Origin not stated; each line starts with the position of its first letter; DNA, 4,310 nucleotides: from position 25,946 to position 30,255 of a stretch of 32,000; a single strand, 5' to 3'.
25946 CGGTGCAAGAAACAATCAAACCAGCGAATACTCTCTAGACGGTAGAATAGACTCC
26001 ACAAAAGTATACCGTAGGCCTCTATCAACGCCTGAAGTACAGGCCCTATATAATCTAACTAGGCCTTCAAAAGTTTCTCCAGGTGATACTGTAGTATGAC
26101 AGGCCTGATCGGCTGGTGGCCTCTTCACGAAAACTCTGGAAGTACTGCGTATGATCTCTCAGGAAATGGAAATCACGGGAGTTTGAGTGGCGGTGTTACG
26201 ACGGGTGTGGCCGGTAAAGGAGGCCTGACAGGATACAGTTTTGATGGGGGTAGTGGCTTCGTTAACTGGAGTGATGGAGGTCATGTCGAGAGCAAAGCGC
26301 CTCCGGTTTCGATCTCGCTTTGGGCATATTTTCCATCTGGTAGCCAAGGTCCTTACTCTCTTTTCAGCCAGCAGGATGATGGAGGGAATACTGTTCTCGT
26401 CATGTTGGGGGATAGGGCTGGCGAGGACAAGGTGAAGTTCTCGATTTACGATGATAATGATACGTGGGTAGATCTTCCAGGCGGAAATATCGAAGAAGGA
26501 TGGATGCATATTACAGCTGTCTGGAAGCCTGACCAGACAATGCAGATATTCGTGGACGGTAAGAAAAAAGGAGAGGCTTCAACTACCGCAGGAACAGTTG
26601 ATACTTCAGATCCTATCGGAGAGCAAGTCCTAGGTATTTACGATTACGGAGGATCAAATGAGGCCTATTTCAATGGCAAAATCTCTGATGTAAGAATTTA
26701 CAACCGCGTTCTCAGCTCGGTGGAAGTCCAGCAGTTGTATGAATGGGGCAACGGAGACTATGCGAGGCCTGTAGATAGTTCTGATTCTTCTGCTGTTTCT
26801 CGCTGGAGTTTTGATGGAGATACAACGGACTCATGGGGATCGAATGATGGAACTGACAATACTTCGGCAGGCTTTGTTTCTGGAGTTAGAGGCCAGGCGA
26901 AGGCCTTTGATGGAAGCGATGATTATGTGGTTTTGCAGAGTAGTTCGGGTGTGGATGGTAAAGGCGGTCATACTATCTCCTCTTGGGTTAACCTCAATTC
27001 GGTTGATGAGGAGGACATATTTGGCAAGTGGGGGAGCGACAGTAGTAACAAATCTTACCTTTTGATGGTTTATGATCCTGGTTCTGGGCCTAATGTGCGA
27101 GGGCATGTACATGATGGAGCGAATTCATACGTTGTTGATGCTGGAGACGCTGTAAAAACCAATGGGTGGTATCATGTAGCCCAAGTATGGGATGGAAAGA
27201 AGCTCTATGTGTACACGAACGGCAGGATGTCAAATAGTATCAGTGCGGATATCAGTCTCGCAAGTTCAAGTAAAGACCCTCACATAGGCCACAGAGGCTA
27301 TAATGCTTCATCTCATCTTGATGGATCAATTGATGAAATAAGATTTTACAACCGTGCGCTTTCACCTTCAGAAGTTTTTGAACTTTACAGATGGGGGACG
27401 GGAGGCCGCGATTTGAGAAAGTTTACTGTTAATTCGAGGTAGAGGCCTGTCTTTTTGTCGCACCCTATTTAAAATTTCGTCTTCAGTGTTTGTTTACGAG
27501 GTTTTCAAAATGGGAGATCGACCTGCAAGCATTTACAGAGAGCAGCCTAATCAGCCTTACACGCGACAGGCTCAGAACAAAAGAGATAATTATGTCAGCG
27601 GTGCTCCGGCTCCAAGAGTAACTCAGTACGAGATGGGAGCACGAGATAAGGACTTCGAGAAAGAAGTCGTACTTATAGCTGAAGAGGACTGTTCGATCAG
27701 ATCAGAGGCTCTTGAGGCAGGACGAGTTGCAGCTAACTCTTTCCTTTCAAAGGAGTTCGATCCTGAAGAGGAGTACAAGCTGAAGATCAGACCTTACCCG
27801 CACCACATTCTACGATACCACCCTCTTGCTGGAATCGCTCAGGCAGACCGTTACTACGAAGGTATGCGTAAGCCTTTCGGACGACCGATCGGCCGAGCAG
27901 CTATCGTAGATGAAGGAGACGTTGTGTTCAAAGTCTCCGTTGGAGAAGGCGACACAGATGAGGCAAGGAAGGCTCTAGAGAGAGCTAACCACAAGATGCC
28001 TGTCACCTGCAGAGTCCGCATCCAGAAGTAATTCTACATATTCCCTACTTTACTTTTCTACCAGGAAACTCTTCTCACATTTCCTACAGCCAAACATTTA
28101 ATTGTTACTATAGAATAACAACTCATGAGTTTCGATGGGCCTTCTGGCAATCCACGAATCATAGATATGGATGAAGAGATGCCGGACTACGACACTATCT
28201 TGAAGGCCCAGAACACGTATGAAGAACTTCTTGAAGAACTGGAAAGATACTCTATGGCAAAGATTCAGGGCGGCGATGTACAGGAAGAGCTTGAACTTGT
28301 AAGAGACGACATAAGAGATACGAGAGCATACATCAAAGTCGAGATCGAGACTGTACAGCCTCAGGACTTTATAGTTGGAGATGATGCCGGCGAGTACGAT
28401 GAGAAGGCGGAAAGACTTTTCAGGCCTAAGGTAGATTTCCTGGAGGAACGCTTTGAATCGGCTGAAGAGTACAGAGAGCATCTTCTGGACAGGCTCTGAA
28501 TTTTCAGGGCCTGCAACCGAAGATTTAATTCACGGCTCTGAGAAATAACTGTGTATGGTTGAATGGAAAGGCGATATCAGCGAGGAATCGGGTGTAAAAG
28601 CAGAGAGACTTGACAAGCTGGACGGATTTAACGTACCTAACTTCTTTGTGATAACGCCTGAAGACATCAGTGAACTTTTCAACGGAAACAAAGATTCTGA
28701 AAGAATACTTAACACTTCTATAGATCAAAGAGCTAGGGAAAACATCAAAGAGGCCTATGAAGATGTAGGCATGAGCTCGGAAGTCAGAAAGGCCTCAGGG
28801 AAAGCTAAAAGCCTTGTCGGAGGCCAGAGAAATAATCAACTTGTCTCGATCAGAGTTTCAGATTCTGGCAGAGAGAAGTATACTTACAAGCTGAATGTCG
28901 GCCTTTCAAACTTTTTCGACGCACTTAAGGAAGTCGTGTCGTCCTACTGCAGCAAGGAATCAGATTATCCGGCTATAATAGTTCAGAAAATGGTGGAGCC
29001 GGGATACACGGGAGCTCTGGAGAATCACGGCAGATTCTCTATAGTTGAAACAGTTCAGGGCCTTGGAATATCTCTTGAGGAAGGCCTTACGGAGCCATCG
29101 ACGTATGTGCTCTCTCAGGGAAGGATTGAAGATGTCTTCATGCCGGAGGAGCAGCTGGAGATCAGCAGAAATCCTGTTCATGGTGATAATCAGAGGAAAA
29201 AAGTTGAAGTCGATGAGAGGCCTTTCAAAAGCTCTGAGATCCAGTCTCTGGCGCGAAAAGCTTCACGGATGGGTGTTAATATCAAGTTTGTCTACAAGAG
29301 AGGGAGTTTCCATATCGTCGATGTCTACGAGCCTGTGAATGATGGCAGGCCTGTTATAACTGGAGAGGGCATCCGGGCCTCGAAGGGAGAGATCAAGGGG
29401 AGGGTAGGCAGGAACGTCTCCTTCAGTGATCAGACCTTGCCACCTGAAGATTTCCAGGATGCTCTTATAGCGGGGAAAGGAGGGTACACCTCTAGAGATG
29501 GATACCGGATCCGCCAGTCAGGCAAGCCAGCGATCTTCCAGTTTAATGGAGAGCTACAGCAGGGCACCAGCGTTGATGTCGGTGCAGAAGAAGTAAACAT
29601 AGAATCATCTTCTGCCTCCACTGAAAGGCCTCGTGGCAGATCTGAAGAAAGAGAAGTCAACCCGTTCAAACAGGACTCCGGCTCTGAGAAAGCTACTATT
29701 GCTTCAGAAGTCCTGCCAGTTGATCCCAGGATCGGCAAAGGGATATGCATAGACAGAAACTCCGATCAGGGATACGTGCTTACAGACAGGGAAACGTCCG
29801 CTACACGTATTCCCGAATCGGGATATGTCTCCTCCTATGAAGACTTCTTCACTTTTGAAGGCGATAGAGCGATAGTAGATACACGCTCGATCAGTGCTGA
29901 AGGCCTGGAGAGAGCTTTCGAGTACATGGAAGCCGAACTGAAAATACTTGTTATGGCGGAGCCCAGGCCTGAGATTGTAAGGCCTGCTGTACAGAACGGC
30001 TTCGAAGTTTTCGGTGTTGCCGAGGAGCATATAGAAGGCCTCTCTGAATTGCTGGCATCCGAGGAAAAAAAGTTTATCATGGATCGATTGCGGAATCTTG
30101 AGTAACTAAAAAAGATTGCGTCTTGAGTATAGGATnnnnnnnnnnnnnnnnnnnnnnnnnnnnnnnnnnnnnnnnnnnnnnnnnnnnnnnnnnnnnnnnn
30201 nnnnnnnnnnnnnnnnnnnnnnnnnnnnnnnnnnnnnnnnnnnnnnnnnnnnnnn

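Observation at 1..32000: Massive over-representation of the palindrome AGGCCT throughout genes and spacers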

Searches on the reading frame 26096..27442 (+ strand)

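Call 8: search_protein_families(library=pfam, proteins=[window:26096-27442:+])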
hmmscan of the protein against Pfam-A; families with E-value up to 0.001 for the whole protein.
window:26096-27442:+ (448 aa): 4 families
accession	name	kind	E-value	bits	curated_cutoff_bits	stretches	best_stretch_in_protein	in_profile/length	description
PF13385.13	Laminin_G_3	-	1.7e-43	148.8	27.6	2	272-427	1-150/151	Concanavalin A-like lectin/glucanases superfamily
PF00354.24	Pentaxin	-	3.6e-08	33.8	25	1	74-216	28-168/194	Pentaxin family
PF02973.23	Sialidase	-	7.2e-07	29.3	26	0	144-213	114-183/189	Sialidase, N-terminal domain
PF22925.3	TS_C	-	0.00028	21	27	0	351-424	125-201/202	Trans-sialidase, C-terminal domain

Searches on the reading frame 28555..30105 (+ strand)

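Call 8: search_protein_families(library=pfam, proteins=[window:28555-30105:+])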
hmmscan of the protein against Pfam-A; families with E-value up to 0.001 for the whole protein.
window:28555-30105:+ (516 aa): 1 family
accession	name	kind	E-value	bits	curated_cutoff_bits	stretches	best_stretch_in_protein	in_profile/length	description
PF01326.24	PPDK_N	-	1.2e-05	25.2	27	1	13-237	5-278/328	Pyruvate phosphate dikinase, AMP/ATP-binding domain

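Call 24: search_protein_families(library=ncbifam, proteins=[window:28555-30105:+], max_evalue=0.01)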
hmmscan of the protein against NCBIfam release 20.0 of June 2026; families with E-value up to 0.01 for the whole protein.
window:28555-30105:+ (516 aa): 1 family
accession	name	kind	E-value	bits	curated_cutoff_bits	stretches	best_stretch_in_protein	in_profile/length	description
NF004880.0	PRK06241.2-1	equivalog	0.004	15.1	972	0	8-84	17-97/837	phosphoenolpyruvate synthase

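Call 25: search_protein_families(library=padloc, proteins=[window:28555-30105:+], max_evalue=0.01)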
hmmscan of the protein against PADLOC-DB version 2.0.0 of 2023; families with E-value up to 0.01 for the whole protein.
window:28555-30105:+ (516 aa): 0 families
